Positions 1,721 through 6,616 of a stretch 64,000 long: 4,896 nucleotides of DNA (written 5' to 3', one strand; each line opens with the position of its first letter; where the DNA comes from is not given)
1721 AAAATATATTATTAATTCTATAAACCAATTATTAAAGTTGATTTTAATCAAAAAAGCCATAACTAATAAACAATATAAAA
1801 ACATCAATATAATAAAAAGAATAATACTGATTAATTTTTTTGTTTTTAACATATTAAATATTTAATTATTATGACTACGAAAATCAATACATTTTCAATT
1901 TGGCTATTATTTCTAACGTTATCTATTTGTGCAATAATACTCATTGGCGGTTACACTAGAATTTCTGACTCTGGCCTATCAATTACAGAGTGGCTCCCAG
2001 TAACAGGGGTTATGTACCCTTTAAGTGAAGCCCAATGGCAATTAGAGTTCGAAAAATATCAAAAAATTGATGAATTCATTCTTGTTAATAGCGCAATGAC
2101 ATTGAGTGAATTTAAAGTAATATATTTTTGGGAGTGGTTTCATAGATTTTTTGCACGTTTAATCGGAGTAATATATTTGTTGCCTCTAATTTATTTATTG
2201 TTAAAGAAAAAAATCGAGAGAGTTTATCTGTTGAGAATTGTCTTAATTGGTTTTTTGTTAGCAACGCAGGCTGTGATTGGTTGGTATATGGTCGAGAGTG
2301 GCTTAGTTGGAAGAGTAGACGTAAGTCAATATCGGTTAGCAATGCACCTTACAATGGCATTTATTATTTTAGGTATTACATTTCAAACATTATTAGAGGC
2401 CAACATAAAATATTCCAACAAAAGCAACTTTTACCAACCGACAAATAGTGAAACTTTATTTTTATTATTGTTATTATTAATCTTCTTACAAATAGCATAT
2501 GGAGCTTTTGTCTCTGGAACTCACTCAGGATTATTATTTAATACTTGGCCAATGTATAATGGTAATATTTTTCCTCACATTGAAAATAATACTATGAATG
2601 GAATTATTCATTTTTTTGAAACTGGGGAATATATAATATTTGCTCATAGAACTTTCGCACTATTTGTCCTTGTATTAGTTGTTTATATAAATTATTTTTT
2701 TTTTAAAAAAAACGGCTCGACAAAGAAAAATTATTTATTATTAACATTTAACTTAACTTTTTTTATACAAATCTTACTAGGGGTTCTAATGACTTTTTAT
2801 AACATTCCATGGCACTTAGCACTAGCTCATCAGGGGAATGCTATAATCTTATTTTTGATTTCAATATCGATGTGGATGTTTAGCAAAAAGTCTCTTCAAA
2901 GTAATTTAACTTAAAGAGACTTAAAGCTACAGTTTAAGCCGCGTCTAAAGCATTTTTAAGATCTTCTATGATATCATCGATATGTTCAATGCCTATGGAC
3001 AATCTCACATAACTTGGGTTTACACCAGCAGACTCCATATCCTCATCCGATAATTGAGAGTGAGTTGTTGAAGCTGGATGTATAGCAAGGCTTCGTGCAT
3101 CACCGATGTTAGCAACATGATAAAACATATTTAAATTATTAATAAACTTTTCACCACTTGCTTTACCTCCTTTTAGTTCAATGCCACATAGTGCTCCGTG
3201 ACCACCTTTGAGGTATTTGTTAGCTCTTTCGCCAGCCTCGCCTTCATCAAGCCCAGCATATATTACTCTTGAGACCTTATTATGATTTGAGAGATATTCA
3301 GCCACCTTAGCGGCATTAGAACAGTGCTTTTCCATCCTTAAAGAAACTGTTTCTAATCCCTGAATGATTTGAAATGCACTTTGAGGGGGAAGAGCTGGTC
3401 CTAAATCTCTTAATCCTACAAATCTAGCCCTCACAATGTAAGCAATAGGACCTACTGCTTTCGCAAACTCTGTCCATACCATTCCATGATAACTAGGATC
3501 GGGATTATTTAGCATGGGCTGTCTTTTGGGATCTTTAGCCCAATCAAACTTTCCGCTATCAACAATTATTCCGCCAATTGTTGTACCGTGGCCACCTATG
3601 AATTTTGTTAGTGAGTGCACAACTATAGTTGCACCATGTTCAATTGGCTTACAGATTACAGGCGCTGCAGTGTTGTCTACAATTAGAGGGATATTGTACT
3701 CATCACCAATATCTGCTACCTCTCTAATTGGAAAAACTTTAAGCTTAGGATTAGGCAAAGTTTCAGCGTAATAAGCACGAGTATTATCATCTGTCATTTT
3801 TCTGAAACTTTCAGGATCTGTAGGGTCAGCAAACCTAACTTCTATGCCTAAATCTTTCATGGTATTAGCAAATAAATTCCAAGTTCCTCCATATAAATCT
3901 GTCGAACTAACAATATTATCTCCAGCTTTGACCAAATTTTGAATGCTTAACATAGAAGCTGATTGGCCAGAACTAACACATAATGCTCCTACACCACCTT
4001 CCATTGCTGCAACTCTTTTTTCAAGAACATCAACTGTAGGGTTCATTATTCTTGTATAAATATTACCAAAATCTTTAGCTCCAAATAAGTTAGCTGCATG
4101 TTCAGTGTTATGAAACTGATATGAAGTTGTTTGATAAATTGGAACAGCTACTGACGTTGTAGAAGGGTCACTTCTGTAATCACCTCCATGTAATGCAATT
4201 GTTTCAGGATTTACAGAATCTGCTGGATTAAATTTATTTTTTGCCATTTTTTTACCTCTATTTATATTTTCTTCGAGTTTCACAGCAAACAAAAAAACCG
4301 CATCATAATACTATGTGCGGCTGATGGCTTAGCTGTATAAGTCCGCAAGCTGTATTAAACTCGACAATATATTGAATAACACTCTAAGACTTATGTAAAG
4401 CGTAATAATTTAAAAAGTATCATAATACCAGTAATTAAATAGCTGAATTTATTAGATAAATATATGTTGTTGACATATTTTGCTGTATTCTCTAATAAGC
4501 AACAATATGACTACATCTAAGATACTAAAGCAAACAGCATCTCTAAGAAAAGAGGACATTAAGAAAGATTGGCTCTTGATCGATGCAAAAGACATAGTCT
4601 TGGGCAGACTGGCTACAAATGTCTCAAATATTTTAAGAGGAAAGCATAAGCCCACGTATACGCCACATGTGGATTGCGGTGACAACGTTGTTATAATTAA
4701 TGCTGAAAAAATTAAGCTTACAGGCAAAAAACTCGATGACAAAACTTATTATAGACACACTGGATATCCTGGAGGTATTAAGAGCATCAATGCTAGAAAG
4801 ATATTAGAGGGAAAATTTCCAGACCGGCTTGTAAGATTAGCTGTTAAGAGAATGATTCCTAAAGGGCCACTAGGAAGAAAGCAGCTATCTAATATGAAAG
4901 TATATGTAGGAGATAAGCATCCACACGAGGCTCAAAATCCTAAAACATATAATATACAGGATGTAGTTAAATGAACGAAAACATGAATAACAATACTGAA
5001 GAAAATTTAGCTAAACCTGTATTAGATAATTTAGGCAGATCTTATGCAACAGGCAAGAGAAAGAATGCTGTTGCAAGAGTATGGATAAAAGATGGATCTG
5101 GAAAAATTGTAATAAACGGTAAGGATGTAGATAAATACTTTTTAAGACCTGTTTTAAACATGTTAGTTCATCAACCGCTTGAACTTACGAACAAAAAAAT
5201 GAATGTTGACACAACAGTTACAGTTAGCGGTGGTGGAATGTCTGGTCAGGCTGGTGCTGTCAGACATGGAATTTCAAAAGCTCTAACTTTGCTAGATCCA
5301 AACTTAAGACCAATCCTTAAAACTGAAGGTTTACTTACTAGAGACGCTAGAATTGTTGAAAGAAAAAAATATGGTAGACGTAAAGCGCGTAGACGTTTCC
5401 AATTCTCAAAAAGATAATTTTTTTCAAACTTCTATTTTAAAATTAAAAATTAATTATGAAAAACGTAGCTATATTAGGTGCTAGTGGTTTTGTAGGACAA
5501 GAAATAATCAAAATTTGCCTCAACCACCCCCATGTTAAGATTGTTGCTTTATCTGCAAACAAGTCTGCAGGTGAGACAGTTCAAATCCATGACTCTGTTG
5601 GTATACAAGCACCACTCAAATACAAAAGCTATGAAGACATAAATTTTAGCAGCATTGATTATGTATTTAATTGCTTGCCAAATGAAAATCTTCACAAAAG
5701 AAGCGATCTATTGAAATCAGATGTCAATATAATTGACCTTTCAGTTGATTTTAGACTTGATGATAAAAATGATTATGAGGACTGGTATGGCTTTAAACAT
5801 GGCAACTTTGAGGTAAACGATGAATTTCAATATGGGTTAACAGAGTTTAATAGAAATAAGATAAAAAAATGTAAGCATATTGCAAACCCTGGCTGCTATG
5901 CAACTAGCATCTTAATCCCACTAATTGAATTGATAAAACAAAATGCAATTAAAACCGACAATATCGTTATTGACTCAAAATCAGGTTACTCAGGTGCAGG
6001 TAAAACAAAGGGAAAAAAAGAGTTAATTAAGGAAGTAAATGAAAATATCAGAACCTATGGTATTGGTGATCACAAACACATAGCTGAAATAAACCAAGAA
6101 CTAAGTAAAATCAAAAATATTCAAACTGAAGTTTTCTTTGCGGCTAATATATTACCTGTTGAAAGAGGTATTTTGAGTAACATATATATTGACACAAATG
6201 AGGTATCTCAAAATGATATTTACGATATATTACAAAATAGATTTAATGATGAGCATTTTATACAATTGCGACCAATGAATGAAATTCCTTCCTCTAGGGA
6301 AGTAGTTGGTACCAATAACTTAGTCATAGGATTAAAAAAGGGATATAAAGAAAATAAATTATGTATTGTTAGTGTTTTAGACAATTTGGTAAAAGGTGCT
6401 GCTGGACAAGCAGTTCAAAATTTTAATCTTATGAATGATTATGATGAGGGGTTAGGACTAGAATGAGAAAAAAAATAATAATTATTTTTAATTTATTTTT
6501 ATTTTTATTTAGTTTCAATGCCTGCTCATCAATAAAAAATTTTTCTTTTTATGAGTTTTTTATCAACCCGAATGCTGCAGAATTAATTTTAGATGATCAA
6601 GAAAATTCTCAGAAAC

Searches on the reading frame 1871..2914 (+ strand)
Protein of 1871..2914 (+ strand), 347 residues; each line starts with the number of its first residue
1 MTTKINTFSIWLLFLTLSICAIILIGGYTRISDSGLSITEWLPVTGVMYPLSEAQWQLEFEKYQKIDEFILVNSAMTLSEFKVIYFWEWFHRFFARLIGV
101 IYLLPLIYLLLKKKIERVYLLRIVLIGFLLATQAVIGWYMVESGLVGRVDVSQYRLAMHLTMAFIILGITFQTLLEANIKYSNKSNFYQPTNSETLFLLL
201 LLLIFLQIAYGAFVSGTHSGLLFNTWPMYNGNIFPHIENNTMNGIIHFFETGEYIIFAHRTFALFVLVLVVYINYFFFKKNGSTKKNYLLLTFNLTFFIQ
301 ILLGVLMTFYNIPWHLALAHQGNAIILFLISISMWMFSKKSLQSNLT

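Call 52: search_protein_families(library=pfam, proteins=[window:1871-2914:+], max_evalue=0.00001)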
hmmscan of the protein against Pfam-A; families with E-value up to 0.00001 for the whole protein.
window:1871-2914:+ (347 aa): 1 family
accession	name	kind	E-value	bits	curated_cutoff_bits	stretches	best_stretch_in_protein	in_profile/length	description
PF02628.20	COX15-CtaA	-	2.9e-90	303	29.9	1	10-331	2-321/322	Cytochrome oxidase assembly protein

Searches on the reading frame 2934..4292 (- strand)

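Call 52: search_protein_families(library=pfam, proteins=[window:2934-4292:-], max_evalue=0.00001)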
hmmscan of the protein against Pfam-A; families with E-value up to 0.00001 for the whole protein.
window:2934-4292:- (452 aa): 1 family
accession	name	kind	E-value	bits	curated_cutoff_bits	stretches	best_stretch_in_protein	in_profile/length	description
PF01053.26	Cys_Met_Meta_PP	-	1.5e-119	399.4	27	1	30-449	1-380/381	Cys/Met metabolism PLP-dependent enzyme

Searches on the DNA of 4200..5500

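Call 54: search_rna_families(source=window, start=4200, end=5500, threshold=evalue, max_evalue=1)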
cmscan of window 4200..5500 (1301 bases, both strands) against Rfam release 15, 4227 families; matches with E-value up to 1: 1.
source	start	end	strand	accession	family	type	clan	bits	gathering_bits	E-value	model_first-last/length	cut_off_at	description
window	4454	4530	-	RF00053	mir-7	Gene; miRNA;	-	19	51.8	0.82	1-91/91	no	mir-7 microRNA precursor family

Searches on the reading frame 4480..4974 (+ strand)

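Call 82: search_protein_families(library=pfam, proteins=[window:4480-4974:+], max_evalue=0.00001)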
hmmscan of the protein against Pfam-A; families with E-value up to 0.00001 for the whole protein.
window:4480-4974:+ (164 aa): 1 family
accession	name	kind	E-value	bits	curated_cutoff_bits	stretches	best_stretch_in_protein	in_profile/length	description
PF00572.24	Ribosomal_L13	-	1.6e-46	157.7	23.8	1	29-148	1-119/119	Ribosomal protein L13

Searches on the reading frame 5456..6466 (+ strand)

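Call 52: search_protein_families(library=pfam, proteins=[window:5456-6466:+], max_evalue=0.00001)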
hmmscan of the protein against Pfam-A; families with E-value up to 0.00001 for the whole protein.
window:5456-6466:+ (336 aa): 3 families
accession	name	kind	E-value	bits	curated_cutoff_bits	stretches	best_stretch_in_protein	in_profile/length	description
PF22698.1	Semialdhyde_dhC_1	-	1.3e-47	162.1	27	1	147-310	1-165/165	Semialdehyde dehydrogenase, dimerisation domain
PF01118.30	Semialdhyde_dh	-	4.5e-23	82.4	26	1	3-138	1-120/121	Semialdehyde dehydrogenase, NAD binding domain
PF02774.23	Semialdhyde_dhC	-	6.6e-18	65.9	26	1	159-313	4-184/184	Semialdehyde dehydrogenase, dimerisation domain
